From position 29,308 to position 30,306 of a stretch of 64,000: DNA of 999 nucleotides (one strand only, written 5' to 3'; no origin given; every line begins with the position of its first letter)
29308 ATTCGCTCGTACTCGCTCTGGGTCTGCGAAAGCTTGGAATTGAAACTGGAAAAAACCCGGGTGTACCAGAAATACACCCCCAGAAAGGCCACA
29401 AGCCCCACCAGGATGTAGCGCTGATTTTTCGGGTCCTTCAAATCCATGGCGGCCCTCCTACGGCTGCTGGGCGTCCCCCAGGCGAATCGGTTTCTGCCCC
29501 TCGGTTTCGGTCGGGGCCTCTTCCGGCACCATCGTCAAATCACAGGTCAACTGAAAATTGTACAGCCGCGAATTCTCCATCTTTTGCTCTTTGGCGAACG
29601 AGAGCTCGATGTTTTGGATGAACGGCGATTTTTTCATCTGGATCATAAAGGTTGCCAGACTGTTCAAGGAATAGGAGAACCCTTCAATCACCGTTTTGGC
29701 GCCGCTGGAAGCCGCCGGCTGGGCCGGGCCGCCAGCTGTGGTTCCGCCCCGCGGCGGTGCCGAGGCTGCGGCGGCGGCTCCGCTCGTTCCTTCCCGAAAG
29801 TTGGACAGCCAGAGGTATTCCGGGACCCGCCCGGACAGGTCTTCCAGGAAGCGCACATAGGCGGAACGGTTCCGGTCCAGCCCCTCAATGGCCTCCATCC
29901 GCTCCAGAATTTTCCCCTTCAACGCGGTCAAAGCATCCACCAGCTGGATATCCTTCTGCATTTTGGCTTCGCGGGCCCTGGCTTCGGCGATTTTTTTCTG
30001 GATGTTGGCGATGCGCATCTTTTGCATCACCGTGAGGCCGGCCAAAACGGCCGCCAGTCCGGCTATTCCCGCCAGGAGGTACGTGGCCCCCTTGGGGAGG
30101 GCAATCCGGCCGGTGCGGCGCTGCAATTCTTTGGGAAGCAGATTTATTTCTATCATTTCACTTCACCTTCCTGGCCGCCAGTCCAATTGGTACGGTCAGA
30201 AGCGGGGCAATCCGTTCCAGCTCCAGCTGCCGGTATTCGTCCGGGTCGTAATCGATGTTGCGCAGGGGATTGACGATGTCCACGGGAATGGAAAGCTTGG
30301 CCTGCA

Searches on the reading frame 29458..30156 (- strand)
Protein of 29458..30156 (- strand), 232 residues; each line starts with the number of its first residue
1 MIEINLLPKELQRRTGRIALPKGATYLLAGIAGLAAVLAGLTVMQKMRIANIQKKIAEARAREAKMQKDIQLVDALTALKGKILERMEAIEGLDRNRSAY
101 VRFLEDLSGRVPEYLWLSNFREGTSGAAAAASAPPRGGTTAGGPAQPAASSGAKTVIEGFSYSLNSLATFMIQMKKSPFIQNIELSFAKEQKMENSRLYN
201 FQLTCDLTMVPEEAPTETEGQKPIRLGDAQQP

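Call 3: search_protein_families(library=pfam, proteins=[window:29458-30156:-], max_evalue=1)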
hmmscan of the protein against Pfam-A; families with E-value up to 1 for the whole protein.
window:29458-30156:- (232 aa): 2 families
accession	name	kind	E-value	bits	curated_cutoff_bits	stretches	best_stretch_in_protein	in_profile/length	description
PF05137.18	PilN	-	1.3e-12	48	22.8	1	103-206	2-77/78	Fimbrial assembly protein (PilN)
PF24414.1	DUF7547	-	0.17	12.3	27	1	8-84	34-113/209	Family of unknown function (DUF7547)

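Call 4: search_protein_families(library=ncbifam, proteins=[window:29458-30156:-], max_evalue=1)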
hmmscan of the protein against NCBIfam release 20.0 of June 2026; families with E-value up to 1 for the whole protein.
window:29458-30156:- (232 aa): 1 family
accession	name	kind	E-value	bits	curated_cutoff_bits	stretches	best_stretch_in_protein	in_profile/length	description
NF045709.1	Amuc_1101_fam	equivalog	7.3e-06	25.1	650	1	2-129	355-480/608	Amuc_1101 family PilM-like pilus complex protein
